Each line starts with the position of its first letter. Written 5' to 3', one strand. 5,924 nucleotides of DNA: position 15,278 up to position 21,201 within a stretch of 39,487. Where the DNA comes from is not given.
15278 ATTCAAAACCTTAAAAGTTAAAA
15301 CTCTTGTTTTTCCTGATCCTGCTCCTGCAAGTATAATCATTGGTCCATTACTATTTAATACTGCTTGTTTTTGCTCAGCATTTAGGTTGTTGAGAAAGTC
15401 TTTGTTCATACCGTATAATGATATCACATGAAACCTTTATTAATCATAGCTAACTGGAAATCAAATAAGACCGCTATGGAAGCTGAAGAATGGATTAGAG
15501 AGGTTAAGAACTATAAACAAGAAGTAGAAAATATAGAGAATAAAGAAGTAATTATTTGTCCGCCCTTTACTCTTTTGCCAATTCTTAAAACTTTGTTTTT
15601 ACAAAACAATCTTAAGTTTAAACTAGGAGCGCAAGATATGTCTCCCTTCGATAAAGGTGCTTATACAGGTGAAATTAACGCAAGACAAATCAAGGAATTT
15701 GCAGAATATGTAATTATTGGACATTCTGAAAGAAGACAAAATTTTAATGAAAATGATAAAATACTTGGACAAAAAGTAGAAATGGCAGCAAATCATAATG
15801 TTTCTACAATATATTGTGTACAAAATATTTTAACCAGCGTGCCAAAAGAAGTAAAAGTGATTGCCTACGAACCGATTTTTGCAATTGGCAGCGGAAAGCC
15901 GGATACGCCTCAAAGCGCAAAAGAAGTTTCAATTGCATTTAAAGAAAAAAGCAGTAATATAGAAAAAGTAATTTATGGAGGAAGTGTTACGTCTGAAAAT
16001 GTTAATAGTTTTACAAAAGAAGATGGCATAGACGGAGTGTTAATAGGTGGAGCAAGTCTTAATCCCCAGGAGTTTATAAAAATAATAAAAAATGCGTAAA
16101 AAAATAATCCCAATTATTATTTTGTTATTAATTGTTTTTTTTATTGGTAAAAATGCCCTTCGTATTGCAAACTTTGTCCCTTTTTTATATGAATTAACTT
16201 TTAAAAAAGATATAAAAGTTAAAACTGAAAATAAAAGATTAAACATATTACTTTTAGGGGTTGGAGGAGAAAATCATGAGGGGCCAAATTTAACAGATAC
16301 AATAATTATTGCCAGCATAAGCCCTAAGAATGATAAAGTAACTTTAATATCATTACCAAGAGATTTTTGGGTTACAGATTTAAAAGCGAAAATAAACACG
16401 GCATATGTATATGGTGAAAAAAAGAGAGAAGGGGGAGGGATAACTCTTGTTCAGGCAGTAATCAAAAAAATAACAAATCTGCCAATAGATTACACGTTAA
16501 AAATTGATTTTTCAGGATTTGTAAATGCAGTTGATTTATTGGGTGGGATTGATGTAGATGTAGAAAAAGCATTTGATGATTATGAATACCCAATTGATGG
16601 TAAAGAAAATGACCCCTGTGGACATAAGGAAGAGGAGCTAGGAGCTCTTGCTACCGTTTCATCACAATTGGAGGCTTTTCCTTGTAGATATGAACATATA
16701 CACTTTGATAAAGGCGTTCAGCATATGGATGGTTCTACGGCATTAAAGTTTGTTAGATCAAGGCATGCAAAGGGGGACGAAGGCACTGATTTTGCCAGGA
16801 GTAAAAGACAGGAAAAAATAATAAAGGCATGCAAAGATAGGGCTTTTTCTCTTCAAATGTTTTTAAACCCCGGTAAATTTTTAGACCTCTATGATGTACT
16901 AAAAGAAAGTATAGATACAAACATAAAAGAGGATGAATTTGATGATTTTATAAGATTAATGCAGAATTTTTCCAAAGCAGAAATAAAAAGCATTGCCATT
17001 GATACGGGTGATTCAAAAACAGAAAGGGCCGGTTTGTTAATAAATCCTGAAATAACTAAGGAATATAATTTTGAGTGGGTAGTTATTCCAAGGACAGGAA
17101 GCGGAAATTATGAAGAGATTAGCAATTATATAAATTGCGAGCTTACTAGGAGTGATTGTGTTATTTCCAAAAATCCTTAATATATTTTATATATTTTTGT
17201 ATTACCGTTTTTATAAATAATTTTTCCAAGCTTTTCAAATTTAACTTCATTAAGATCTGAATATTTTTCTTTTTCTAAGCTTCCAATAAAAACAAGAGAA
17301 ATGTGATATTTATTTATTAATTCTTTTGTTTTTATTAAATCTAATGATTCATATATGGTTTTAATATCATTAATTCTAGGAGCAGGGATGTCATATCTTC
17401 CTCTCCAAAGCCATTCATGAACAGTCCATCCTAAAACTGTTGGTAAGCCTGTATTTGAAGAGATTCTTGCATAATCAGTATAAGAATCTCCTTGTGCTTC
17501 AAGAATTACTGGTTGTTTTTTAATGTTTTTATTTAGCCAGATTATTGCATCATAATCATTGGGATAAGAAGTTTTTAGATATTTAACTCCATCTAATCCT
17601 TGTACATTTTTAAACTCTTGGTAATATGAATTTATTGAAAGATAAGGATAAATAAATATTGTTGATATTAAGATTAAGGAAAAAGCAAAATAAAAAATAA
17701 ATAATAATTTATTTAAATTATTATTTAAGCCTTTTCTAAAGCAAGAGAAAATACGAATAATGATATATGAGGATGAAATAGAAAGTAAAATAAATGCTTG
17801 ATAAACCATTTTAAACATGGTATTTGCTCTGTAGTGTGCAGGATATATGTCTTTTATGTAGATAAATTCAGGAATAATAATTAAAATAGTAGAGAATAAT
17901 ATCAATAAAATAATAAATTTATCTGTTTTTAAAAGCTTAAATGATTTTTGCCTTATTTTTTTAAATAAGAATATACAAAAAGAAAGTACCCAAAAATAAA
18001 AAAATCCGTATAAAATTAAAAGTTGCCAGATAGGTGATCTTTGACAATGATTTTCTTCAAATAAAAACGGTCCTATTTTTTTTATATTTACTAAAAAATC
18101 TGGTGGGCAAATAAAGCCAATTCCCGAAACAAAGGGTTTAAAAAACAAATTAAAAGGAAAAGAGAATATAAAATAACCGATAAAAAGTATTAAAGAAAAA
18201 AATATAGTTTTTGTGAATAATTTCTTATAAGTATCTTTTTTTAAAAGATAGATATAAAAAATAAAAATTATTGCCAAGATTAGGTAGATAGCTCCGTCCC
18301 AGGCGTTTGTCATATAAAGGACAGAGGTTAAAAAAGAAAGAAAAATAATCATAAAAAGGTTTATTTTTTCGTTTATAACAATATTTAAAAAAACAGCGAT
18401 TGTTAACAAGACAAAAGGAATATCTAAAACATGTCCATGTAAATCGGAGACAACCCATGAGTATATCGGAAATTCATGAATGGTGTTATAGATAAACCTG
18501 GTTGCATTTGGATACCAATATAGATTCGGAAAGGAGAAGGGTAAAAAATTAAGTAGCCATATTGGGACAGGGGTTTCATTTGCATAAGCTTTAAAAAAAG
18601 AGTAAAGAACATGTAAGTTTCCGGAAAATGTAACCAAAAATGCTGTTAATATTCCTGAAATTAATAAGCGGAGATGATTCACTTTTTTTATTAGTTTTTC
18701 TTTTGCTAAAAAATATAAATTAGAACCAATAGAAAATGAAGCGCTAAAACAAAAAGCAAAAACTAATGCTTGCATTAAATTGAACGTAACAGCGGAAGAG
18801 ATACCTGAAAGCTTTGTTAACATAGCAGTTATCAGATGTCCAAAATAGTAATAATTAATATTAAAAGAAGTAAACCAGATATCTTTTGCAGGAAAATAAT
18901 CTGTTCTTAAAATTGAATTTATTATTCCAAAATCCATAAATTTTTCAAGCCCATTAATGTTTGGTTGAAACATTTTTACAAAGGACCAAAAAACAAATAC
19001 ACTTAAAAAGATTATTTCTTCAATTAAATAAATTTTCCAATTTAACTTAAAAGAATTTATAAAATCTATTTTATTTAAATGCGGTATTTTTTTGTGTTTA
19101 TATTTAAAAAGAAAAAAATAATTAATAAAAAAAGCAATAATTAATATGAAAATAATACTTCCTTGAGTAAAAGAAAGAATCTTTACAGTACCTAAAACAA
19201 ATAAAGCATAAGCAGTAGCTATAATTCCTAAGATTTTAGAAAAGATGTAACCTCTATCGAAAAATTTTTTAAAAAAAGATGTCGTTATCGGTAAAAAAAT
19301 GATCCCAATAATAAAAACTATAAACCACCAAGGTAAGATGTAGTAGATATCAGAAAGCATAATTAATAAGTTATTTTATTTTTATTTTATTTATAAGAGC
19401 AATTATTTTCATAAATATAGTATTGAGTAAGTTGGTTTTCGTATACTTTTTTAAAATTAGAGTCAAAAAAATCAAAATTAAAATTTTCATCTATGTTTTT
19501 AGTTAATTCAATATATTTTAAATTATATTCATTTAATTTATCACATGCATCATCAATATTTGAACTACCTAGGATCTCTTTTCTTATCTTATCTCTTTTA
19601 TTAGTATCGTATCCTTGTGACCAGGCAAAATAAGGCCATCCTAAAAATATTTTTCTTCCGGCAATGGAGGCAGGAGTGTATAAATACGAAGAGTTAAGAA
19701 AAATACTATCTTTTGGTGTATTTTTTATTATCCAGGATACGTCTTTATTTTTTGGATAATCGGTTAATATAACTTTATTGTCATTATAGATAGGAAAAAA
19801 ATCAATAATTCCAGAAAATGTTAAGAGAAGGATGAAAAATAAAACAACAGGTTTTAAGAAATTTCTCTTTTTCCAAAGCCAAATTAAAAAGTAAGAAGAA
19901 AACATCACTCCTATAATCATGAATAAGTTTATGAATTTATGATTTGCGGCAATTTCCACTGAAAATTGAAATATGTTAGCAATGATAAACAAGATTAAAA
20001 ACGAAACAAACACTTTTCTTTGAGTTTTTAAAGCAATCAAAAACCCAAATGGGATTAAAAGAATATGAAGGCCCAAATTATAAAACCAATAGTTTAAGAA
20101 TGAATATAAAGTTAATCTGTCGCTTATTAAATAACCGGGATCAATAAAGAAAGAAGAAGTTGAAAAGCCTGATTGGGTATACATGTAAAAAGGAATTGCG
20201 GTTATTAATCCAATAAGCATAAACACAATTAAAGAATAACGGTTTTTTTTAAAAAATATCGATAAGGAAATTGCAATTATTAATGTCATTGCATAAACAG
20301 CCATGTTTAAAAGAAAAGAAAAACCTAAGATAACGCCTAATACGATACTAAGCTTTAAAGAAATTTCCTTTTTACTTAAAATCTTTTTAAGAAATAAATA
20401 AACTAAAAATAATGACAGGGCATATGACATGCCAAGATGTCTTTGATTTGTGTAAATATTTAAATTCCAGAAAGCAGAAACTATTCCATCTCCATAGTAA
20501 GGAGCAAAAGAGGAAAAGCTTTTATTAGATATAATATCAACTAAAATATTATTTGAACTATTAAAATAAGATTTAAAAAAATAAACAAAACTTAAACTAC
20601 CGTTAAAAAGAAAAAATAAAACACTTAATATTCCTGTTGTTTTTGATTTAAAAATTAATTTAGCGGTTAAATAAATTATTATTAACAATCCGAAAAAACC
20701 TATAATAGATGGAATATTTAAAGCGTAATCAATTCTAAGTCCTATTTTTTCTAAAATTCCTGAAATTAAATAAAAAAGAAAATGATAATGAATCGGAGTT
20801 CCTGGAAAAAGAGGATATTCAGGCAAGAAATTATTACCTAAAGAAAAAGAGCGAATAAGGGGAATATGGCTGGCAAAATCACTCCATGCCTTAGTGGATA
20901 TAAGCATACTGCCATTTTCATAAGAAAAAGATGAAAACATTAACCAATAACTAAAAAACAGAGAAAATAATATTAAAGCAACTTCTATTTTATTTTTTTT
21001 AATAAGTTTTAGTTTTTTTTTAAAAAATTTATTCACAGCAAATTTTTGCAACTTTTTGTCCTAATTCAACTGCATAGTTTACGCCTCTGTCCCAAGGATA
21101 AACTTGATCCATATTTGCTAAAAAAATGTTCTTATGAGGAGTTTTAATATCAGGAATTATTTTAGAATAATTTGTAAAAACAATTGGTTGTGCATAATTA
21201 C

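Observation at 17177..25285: pilN-pilO open a seven-gene operon that runs into a surface beta-sandwich protein, an FAD oxidoreductase and two giant GT-C-like membrane proteins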

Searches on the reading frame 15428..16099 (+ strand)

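Call 22: search_protein_families(library=pfam, proteins=[window:15428-16099:+], max_evalue=0.001)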
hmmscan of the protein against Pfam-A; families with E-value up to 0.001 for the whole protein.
window:15428-16099:+ (223 aa): 1 family
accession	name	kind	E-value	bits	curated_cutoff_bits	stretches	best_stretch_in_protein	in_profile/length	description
PF00121.24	TIM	-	5.8e-59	200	20.1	1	5-222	2-244/245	Triosephosphate isomerase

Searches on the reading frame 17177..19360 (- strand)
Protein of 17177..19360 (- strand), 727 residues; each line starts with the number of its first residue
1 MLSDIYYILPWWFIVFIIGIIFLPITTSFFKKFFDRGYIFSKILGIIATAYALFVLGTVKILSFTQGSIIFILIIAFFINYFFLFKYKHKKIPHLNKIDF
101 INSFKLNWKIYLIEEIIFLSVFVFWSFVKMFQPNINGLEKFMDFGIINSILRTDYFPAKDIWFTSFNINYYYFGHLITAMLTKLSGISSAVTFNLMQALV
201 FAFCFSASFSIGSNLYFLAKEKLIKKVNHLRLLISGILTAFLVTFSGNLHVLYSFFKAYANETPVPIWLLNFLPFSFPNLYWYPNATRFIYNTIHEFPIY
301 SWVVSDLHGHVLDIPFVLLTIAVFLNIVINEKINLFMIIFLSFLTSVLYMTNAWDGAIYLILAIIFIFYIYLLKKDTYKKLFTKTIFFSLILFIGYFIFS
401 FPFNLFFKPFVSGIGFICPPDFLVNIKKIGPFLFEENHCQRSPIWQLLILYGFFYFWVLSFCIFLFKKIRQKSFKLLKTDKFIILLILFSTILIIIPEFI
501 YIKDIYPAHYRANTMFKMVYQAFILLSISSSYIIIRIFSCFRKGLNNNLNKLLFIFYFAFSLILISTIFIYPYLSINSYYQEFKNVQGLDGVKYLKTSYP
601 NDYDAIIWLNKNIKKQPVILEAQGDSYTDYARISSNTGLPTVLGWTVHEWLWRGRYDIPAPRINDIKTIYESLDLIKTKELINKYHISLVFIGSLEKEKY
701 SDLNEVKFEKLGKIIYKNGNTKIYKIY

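Call 3: search_protein_families(library=pfam, proteins=[window:17177-19360:-], max_evalue=0.1)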
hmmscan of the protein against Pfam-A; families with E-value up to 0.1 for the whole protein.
window:17177-19360:- (727 aa): 1 family
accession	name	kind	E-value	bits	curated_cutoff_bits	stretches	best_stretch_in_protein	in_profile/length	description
PF10060.15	DUF2298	-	3.1e-94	317.1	27.8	2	50-467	3-388/488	Uncharacterized membrane protein (DUF2298)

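Call 4: search_protein_families(library=ncbifam, proteins=[window:17177-19360:-], max_evalue=0.1)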
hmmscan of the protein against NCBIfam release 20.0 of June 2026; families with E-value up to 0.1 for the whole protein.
window:17177-19360:- (727 aa): 1 family
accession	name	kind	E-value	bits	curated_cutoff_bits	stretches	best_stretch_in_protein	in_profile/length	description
TIGR03662.1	Chlor_Arch_YYY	subfamily_domain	2.5e-148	495.9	300.25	2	7-472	4-435/727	chlor_Arch_YYY domain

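Call 12: search_solved_structures(query=window:17177-19360:-, max_evalue=1)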
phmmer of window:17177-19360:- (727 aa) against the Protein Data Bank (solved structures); distinct sequences matched with E-value up to 1: 2.
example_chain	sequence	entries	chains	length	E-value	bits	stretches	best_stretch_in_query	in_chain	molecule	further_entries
5b3t_A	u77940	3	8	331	0.27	13.1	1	176-289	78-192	Biliverdin reductase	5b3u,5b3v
4kt6_A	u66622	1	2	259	0.58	12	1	509-626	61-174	Nicotine adenine dinucleotide glycohydrolase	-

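Call 46: search_solved_structures(query=A5, max_evalue=10)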
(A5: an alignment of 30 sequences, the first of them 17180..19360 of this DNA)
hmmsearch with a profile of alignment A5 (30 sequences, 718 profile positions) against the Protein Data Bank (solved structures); distinct sequences matched with E-value up to 10: 1.
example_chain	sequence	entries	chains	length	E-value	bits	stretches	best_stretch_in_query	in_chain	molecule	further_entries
1wg1_A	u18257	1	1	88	1.8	10.2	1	656-693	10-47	KIAA1579 protein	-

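Call 75: search_protein_representatives(protein=window:17180-19360:-)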
Query: 727 residues. Proteins with E-value up to 0.001 (for the whole library): 6547; up to 1e-10: 4936; up to 1e-30: 2366. The best 150 are listed.
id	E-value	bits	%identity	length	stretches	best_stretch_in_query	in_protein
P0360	4.8e-247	838.8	56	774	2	338-725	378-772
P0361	1.6e-246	837.1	58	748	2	333-726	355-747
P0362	2.9e-234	796.6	58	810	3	333-726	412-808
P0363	1.1e-232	791.3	57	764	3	381-726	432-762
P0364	7.6e-208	709.2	52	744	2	332-726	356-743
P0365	2.0e-204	697.9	49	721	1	2-726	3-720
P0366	2.8e-191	654.4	53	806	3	2-333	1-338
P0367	2.0e-189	648.3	59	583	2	382-726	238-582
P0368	4.0e-187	640.7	53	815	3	476-726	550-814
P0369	6.3e-186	636.7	50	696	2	254-726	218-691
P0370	5.9e-181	620.3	46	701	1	4-726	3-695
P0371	1.5e-180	618.9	52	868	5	3-271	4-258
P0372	3.0e-178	611.4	50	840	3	424-726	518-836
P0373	4.1e-174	597.7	48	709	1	5-726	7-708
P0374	3.6e-173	594.6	51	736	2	337-726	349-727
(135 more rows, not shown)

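Call 86: predict_structure(alignment_id=A8)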
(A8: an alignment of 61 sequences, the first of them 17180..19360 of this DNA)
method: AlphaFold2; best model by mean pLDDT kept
length: 727 residues; sequences in the alignment: 61
mean_pLDDT: 93.1   pTM: 0.94
mean pLDDT of the five models: 93.1, 93.1, 92.9, 92.6, 92.3
residues with pLDDT >= 90: 580; 70-90: 129; 50-70: 16; < 50: 2
segments of 3 or more residues with pLDDT < 50: none
pLDDT, mean of each block of 10 residues (from residue 1): 92 98 94 96 99 98 98 97 76 56 88 98 98 93 97 97 93 97 98 98 99 95 79 97 97 84 87 79 91 94 94 98 97 94 98 96 98 92 97 98 92 85 76 75 94 97 93 88 98 96 87 95 99 93 81 92 96 94 94 96 98 97 95 97 94 89 98 97 98 97 97 97 97
secondary structure, 60 per line:
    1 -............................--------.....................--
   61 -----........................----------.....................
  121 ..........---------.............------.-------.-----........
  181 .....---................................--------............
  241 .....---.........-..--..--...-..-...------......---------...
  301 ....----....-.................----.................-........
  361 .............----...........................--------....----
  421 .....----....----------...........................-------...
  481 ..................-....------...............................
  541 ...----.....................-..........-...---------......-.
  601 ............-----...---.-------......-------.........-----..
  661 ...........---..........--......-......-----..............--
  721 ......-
elements in order (helices of 4 or more, strands of 3 or more residues): H2-29 H38-58 H66-89 H100-130 H140-152 H173-185 H189-220 H229-245 H249-255 H283-288 H298-304 H309-312 H314-330 H335-351 H353-373 H378-404 E413-416 H421-425 H430-433 H444-470 H478-498 E500-503 H510-543 H548-568 H570-579 H593-598 H600-612 E618-620 H632-637 H646-653 H659-671 H675-684 E687-692 H694-699 H705-711 E712-718 E721-726

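Call 90: fold_search(model_id=the predicted structure, library=pdb)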
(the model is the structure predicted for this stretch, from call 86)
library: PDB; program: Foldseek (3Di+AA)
matches with E <= 10: 111; with E <= 0.001: 8
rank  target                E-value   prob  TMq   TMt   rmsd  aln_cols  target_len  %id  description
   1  7zli_A                4.3e-07  1.00  0.35  0.38  11.8       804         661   10  Cryo-EM structure of C-mannosyltransferase CeDPY19, in complex with Dol25-P-Man and bound to CMT2-Fab and anti-Fab nan (released 2023-01-11)
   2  7zlg_A                6.9e-07  1.00  0.36  0.38  11.3       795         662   10  Cryo-EM structure of C-mannosyltransferase CeDPY19, in complex with acceptor peptide and bound to CMT2-Fab and anti-Fa (released 2023-01-11)
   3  7zlh_A                7.5e-07  1.00  0.33  0.36  12.8       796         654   11  Cryo-EM structure of C-mannosyltransferase CeDPY19, in apo state, bound to CMT2-Fab and anti-Fab nanobody (released 2023-01-11)
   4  7e9s_A                3.6e-06  1.00  0.33  0.29  15.2       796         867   12  Archaeal oligosaccharyltransferase AglB from Archaeoglobus fulgidus in complex with an inhibitory peptide and a dolich (released 2021-09-08)
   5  8pn9_A                1.4e-05  1.00  0.37  0.40  11.2       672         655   12  Structure of human oligosaccharyltransferase OST-A complex bound to NGI-1 (released 2024-05-08)
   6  8if8_C                1.9e-05  1.00  0.46  0.54   8.4       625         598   10  Arabinosyltransferase AftA (released 2023-05-31)
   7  5gmy_A                3.8e-05  1.00  0.36  0.32  14.7       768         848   10  Crystal structure of the Archaeoglobus fulgidus oligosaccharyltransferase (O29867_ARCFU) tethered with an acceptor pep (released 2017-02-01)
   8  8if8_B                1.3e-04  1.00  0.44  0.50   9.4       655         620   10  Arabinosyltransferase AftA (released 2023-05-31)
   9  5f15                  1.0e-03  1.00  0.35  0.44  14.1       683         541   10  Crystal Structure of ArnT from Cupriavidus metallidurans bound to Undecaprenyl phosphate (released 2016-02-17)
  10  5ezm                  1.6e-02  1.00  0.35  0.45  12.6       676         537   10  Crystal Structure of ArnT from Cupriavidus metallidurans in the apo state (released 2016-02-17)
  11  3vu0_A                7.2e-02  1.00  0.12  0.48   6.9       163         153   10  Crystal structure of the C-terminal globular domain of oligosaccharyltransferase (AfAglB-S2, AF_0040, O30195_ARCFU) fr (released 2013-01-23)
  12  3vu0_C                8.9e-02  1.00  0.13  0.54   5.7       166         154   10  Crystal structure of the C-terminal globular domain of oligosaccharyltransferase (AfAglB-S2, AF_0040, O30195_ARCFU) fr (released 2013-01-23)
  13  7mxo_B                8.9e-02  0.10  0.11  0.10  27.7       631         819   12  CryoEM structure of human NKCC1 (released 2022-09-28)
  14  3vu0_B                1.2e-01  1.00  0.12  0.46   6.5       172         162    8  Crystal structure of the C-terminal globular domain of oligosaccharyltransferase (AfAglB-S2, AF_0040, O30195_ARCFU) fr (released 2013-01-23)
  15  4xp9_C                4.5e-01  0.05  0.09  0.11  28.1       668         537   10  X-ray structure of Drosophila dopamine transporter bound to psychostimulant D-amphetamine (released 2015-05-06)
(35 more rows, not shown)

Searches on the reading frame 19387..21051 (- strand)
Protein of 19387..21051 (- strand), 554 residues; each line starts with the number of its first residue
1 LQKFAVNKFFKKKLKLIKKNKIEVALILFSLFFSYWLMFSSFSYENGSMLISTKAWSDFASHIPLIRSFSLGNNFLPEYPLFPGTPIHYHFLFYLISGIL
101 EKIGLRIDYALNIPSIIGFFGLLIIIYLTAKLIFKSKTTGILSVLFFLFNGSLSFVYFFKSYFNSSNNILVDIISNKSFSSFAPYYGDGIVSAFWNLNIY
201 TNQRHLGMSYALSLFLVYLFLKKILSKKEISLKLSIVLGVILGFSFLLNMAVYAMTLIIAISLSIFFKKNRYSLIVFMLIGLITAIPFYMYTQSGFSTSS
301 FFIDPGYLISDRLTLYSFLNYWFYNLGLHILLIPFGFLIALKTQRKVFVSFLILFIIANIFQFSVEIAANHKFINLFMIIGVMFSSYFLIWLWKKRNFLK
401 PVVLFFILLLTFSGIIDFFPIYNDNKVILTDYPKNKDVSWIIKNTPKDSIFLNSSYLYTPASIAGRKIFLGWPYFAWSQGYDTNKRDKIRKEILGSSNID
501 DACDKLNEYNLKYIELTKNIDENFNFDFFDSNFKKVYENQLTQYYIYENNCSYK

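Call 3: search_protein_families(library=pfam, proteins=[window:19387-21051:-], max_evalue=0.1)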
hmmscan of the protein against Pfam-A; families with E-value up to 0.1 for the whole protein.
window:19387-21051:- (554 aa): 0 families

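Call 4: search_protein_families(library=ncbifam, proteins=[window:19387-21051:-], max_evalue=0.1)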
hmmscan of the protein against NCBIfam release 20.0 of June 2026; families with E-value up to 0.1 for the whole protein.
window:19387-21051:- (554 aa): 0 families

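Call 11: search_solved_structures(query=window:19387-21051:-, max_evalue=1)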
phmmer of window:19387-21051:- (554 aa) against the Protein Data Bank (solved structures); distinct sequences matched with E-value up to 1: 0.

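Call 45: search_solved_structures(query=A4, max_evalue=10)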
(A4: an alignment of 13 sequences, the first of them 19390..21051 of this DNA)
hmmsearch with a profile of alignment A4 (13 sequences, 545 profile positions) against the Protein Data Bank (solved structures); distinct sequences matched with E-value up to 10: 0.
